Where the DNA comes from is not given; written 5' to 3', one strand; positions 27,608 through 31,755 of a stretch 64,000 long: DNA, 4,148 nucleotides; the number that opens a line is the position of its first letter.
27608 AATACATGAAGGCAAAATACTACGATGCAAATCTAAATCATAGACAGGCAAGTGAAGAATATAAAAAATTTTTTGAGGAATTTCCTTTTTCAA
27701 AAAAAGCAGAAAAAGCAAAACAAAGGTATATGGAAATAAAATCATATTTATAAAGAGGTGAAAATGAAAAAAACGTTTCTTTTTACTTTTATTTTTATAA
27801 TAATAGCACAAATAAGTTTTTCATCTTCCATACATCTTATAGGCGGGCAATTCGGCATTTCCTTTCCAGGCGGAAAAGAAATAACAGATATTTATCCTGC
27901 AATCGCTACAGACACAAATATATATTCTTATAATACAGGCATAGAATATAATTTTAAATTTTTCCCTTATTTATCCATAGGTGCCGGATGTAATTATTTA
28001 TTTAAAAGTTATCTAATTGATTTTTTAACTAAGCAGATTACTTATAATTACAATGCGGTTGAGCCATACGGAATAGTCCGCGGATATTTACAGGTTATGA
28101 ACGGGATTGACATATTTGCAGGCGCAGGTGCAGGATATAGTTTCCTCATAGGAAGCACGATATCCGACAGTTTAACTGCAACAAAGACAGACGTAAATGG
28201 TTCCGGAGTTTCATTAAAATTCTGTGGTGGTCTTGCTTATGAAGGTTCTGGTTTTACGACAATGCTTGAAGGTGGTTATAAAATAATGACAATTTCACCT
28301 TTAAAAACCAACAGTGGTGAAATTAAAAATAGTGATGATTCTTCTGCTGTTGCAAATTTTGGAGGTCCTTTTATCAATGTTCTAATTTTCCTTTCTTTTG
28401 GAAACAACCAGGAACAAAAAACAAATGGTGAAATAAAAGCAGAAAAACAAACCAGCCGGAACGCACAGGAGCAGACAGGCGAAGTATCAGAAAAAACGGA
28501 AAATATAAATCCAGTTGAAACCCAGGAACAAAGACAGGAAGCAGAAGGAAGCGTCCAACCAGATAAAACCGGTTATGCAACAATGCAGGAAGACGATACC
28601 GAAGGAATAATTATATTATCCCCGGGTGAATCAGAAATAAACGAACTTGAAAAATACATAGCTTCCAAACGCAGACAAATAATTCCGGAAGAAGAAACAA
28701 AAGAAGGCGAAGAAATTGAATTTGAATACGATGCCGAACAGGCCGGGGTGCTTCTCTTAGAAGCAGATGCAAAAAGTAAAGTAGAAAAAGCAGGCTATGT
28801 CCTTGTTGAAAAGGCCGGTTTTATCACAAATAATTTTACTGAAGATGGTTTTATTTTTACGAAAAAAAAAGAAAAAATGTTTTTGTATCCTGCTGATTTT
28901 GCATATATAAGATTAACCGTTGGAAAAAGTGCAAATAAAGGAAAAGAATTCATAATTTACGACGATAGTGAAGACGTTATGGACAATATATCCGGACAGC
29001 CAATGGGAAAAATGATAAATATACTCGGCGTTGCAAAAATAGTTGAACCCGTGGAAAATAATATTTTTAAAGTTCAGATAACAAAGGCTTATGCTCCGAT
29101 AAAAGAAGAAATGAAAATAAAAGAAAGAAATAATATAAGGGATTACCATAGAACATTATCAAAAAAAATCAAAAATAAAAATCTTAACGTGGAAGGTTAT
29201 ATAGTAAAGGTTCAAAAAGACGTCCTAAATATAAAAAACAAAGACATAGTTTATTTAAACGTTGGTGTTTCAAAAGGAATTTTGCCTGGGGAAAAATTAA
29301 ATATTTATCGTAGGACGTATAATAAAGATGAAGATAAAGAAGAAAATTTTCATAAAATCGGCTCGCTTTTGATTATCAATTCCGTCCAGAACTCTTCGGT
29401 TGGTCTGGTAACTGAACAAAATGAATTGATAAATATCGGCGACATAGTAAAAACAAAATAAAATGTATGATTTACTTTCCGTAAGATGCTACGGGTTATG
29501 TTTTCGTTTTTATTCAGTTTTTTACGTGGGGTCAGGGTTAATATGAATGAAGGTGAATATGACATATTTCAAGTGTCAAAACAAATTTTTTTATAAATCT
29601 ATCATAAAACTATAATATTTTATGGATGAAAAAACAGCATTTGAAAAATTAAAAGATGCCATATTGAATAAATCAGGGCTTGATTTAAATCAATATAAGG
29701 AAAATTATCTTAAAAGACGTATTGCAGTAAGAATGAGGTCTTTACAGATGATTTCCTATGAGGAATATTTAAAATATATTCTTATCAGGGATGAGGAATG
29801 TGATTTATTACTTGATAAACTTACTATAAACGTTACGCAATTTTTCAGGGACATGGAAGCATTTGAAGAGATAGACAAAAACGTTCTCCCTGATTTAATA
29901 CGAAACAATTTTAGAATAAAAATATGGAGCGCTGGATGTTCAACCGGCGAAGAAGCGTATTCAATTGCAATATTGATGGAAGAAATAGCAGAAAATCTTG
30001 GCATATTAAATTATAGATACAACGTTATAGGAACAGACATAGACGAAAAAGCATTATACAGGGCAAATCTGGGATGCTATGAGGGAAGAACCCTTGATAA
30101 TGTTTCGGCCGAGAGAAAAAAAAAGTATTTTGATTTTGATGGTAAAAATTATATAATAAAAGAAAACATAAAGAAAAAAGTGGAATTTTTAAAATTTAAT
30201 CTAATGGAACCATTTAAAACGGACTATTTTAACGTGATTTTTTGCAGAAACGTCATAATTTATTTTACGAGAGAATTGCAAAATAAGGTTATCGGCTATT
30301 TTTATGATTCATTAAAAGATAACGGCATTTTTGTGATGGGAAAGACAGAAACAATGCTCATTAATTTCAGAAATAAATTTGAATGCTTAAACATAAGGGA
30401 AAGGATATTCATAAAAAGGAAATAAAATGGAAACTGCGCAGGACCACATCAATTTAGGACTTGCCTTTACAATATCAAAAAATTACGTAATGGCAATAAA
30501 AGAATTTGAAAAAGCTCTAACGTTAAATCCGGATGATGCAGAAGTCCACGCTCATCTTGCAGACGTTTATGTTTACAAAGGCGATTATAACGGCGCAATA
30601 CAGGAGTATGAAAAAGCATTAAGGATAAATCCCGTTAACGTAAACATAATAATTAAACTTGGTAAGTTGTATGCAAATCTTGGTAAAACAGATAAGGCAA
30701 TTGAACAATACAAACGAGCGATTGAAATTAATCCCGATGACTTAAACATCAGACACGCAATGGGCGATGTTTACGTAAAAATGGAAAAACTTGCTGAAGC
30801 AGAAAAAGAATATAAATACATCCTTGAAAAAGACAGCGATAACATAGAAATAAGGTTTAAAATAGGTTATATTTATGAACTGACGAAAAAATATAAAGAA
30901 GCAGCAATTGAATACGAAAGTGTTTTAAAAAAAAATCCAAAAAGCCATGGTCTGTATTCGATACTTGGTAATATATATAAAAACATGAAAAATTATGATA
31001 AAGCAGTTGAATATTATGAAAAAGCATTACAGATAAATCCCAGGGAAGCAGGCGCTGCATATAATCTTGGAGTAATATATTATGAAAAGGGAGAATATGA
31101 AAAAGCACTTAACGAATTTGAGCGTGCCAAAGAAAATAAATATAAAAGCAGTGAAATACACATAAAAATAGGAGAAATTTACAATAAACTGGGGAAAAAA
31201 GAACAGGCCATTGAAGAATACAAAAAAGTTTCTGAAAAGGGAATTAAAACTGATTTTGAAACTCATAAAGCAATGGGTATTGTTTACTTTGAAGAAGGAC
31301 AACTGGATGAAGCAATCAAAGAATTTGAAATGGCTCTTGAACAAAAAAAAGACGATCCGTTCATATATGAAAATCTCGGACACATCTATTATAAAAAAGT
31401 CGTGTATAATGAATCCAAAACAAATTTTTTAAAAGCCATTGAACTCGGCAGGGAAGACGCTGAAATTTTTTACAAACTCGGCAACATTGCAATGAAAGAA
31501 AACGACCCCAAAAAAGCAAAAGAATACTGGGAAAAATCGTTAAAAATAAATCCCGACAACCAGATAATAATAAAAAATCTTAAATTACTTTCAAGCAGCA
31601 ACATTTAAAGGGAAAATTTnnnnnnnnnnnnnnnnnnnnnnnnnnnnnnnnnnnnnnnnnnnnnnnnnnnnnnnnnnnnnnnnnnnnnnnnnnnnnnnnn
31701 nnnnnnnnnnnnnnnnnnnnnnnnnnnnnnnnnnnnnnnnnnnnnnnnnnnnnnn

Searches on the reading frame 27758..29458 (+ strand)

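Call 3: search_protein_families(library=pfam, proteins=[window:27758-29458:+], max_evalue=0.01)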
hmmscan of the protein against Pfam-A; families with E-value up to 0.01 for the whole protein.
window:27758-29458:+ (567 aa): 1 family
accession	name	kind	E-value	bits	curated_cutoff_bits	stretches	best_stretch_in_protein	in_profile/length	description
PF16538.11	FlgT_C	-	0.001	19.9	27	1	498-564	4-75/77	Flagellar assembly protein T, C-terminal domain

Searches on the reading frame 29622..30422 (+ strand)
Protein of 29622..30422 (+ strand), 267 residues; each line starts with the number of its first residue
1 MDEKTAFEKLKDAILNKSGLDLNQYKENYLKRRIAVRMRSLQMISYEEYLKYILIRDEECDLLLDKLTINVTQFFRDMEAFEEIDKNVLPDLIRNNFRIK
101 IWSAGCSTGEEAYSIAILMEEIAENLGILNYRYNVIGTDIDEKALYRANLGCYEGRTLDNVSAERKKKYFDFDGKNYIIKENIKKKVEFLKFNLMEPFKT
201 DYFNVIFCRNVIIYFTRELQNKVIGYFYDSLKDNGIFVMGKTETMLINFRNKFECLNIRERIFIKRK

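Call 3: search_protein_families(library=pfam, proteins=[window:29622-30422:+], max_evalue=0.01)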
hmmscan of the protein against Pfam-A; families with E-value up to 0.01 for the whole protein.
window:29622-30422:+ (267 aa): 6 families
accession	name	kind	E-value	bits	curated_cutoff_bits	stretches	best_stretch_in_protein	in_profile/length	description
PF01739.24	CheR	-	1.4e-53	181.7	27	1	70-260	1-193/195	CheR methyltransferase, SAM binding domain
PF03705.20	CheR_N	-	5.7e-15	55.2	27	1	6-53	2-49/53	CheR methyltransferase, all-alpha domain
PF08241.18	Methyltransf_11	-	6e-06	27.3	21.2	1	150-239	3-95/95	Methyltransferase domain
PF08242.18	Methyltransf_12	-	3.2e-05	25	30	1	150-237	3-98/98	Methyltransferase domain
PF13649.12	Methyltransf_25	-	0.00034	21.7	27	0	150-235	4-97/97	Methyltransferase domain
PF13847.12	Methyltransf_31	-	0.00082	19.5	27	0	187-243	56-113/145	Methyltransferase domain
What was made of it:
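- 29622..30425 (+): CheR methyltransferase. Pfam CheR and CheR_N (call 3).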

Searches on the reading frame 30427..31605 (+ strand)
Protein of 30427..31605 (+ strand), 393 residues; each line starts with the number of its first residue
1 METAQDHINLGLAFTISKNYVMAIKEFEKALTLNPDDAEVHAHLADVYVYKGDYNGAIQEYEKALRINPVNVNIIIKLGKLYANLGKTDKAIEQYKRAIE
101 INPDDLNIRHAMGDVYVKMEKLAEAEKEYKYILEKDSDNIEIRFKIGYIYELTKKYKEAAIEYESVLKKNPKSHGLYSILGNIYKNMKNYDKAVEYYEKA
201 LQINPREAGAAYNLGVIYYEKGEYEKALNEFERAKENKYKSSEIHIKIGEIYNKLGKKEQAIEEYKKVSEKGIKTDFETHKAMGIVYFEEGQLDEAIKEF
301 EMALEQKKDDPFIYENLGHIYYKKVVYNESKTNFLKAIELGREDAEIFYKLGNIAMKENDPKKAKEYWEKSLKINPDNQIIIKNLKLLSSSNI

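Call 3: search_protein_families(library=pfam, proteins=[window:30427-31605:+], max_evalue=0.01)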
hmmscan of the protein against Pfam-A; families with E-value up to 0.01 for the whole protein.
window:30427-31605:+ (393 aa): 42 families (the best 25 are shown)
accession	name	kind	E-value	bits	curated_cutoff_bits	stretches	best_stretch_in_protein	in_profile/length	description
PF07719.23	TPR_2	-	7e-71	229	27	8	177-206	4-33/34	Tetratricopeptide repeat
PF00515.34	TPR_1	-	4.3e-67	219.8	27.8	8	177-206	4-33/34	Tetratricopeptide repeat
PF13414.12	TPR_11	-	3.2e-62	206.4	26.8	8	46-86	2-42/42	TPR repeat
PF13181.12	TPR_8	-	6.5e-58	188.4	25.7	6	176-205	3-32/34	Tetratricopeptide repeat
PF13431.12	TPR_17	-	1.9e-50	165.4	24.4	5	196-228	1-33/34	Tetratricopeptide repeat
PF14559.12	TPR_19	-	6.2e-45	151.8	25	6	188-245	5-62/68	Tetratricopeptide repeat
PF13428.12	TPR_14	-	9.9e-44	143.7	23.5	4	74-114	3-43/44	Tetratricopeptide repeat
PF13424.12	TPR_12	-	6.8e-41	138.8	30.1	5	177-236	6-73/77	Tetratricopeptide repeat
PF13432.12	TPR_16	-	1.3e-38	131.4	32.7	3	181-235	4-58/65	Tetratricopeptide repeat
PF13176.12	TPR_7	-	7.8e-30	100.8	27.9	1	177-207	2-32/36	Tetratricopeptide repeat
PF13174.12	TPR_6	-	3e-29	100.1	26.3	2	77-104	5-32/33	Tetratricopeptide repeat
PF23914.1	TPR_CcmH_CycH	-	9.5e-28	97.5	42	3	66-173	44-154/158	Cytochrome c-type biogenesis protein H TPR domain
PF13371.12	TPR_9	-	1e-21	77.1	35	2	180-234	1-55/73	Tetratricopeptide repeat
PF13374.12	TPR_10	-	1.1e-20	73.3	27.5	1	178-203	6-31/42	Tetratricopeptide repeat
PF24575.1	TPR_Slam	-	9.5e-20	71.4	35.2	0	183-231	56-104/104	Surface lipoprotein assembly modifier, N-terminal TPR repeats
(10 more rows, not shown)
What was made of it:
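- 30427..31608 (+): TPR-393, a second all-TPR protein. Pfam TPR families (call 3).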
